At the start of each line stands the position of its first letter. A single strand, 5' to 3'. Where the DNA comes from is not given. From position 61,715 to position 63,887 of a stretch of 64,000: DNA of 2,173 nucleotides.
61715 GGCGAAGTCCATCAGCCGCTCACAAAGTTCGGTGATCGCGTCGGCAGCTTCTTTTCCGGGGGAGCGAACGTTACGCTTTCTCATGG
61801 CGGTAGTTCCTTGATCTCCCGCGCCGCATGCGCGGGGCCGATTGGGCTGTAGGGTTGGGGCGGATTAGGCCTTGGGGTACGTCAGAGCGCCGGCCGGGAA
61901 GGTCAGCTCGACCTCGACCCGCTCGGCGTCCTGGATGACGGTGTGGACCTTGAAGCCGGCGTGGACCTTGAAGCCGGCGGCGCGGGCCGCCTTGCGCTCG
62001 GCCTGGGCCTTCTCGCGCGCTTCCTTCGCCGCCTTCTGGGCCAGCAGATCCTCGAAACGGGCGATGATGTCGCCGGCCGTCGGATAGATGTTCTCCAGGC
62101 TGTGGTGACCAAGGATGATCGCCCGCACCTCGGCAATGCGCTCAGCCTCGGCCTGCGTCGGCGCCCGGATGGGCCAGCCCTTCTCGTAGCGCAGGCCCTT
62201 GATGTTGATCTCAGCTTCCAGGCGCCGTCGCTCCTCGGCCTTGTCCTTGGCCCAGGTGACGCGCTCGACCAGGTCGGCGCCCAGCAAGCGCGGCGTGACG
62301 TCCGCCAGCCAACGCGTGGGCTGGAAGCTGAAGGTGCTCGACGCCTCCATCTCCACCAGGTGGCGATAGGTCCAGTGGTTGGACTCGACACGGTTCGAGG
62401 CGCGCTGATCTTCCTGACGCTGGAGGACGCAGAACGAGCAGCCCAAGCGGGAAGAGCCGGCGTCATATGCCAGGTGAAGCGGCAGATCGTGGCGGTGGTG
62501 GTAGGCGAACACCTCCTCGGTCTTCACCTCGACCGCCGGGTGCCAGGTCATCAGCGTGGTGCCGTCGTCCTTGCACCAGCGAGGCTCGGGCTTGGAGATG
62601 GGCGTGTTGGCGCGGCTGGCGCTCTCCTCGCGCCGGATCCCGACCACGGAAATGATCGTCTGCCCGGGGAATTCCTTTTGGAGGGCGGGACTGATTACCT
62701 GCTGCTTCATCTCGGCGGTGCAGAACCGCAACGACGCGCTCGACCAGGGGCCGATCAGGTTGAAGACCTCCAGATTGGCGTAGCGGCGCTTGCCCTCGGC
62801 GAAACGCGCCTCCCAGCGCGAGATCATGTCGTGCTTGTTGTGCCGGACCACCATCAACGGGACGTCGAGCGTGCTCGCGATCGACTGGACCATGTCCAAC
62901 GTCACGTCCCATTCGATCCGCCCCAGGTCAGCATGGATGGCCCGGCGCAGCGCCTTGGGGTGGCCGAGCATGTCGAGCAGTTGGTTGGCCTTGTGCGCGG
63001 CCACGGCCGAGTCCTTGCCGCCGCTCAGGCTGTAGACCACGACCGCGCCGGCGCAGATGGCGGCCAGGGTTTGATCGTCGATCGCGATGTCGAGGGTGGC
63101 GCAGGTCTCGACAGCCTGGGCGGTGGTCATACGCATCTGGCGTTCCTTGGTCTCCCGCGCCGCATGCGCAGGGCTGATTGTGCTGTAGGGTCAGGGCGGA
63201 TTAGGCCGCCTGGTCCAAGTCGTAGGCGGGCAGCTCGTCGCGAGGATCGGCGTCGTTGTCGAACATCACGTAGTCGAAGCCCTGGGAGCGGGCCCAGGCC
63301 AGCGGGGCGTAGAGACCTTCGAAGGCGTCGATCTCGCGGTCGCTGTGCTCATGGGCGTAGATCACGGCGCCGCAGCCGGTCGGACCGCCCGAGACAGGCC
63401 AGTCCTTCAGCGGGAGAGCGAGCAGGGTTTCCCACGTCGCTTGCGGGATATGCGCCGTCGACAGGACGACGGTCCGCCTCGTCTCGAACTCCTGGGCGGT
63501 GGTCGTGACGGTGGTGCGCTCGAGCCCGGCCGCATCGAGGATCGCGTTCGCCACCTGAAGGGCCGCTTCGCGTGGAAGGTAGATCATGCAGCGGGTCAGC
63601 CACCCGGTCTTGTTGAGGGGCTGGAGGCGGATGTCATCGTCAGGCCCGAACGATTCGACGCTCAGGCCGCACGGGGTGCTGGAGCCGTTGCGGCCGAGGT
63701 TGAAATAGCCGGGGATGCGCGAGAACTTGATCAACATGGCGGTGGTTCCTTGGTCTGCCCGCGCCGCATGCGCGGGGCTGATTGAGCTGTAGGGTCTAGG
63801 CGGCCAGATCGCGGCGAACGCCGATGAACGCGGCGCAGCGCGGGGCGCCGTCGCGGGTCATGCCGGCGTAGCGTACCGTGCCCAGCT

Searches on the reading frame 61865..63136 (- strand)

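Call 5: search_protein_families(library=phrogs, proteins=[window:61865-63136:-], max_evalue=0.01)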
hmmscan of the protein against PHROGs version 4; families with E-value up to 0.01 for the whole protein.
window:61865-63136:- (423 aa): 3 families
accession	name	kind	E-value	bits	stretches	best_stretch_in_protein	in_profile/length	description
phrog_424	-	moron, auxiliary metabolic gene and host takeover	3.9e-29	102.9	1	19-264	149-365/460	phosphoadenosine phosphosulfate reductase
phrog_2302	-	moron, auxiliary metabolic gene and host takeover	6.1e-13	49.4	1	33-226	30-226/381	phosphoadenosine phosphosulfate reductase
phrog_15238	-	unknown function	0.00021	22.2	0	127-178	141-194/215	-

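Call 6: search_protein_families(library=ncbifam, proteins=[window:61865-63136:-], max_evalue=0.01)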
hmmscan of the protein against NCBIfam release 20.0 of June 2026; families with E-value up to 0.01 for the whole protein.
window:61865-63136:- (423 aa): 10 families
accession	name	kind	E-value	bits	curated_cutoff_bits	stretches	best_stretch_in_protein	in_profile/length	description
NF010367.0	PRK13795.1-2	equivalog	2.2e-11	42.9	456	1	33-255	245-434/584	hypothetical protein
NF006327.0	PRK08557.1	equivalog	6.5e-10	38.3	366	1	30-237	181-355/415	hypothetical protein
NF010366.0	PRK13795.1-1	equivalog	2.4e-07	29.3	745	1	33-237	269-444/667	hypothetical protein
NF002537.0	PRK02090.1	equivalog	2.9e-07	30.3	154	1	163-246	145-224/244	phosphoadenylyl-sulfate reductase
TIGR02055.1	APS_reductase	subfamily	5.1e-06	26.4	235.3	1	164-245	100-178/194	adenylylsulfate reductase, thioredoxin dependent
NF010369.0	PRK13795.1-4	equivalog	1e-05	24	1086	1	134-380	332-569/633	hypothetical protein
NF006351.0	PRK08576.1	equivalog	1.1e-05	24.3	290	1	134-245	309-410/436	hypothetical protein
TIGR00434.1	cysH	subfamily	1.4e-05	25.1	165.1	1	152-245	108-198/214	phosophoadenylyl-sulfate reductase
NF010368.0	PRK13795.1-3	equivalog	7.1e-05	21.2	588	1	100-239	291-423/635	hypothetical protein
NF005316.0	PRK06850.1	equivalog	0.0095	14.8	536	0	130-179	124-174/505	hypothetical protein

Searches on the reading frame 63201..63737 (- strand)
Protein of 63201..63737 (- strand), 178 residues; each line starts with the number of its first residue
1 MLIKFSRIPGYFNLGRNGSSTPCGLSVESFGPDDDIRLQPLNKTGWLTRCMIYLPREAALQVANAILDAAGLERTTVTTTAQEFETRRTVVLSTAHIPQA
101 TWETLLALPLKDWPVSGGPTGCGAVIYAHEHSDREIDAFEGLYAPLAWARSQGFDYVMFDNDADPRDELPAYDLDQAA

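Call 5: search_protein_families(library=phrogs, proteins=[window:63201-63737:-], max_evalue=0.01)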
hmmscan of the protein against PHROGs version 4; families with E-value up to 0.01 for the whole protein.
window:63201-63737:- (178 aa): 1 family
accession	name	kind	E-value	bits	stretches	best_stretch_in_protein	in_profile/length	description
phrog_5003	-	unknown function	7.6e-05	24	1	85-173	6-104/105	-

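Call 6: search_protein_families(library=ncbifam, proteins=[window:63201-63737:-], max_evalue=0.01)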
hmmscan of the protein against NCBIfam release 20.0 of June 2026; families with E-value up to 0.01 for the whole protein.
window:63201-63737:- (178 aa): 0 families

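Call 50: find_encoding_contigs(protein=window:63201-63737:-, flank=10000, max_places=2)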
Protein window:63201-63737:- (178 aa): 2 contigs read that carry it; 1 place shown.
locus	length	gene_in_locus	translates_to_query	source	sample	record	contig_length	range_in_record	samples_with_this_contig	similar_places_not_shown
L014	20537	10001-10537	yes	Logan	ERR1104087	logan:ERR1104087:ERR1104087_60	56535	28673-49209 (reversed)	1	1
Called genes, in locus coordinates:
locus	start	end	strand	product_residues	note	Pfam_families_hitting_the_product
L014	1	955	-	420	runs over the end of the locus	PF06689:zf-C4_ClpX, PF00493:MCM (weak), PF01078:Mg_chelatase (faint), PF05496:RuvB_N (faint), PF00004:AAA, PF07724:AAA_2, PF07728:AAA_5 (weak), PF10431:ClpB_D2-small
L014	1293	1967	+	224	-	PF00702:Hydrolase, PF12710:HAD, PF23270:HAD_RAM2_N (faint)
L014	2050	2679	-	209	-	PF00574:CLP_protease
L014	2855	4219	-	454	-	PF05697:Trigger_N, PF00254:FKBP_C, PF05698:Trigger_C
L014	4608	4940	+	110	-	-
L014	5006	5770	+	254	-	PF02586:SRAP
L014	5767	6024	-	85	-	-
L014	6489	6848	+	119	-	-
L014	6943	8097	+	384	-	-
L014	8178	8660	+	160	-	-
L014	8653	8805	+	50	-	-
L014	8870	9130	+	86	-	-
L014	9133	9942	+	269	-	-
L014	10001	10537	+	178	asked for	PF19419:DUF5983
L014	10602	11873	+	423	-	-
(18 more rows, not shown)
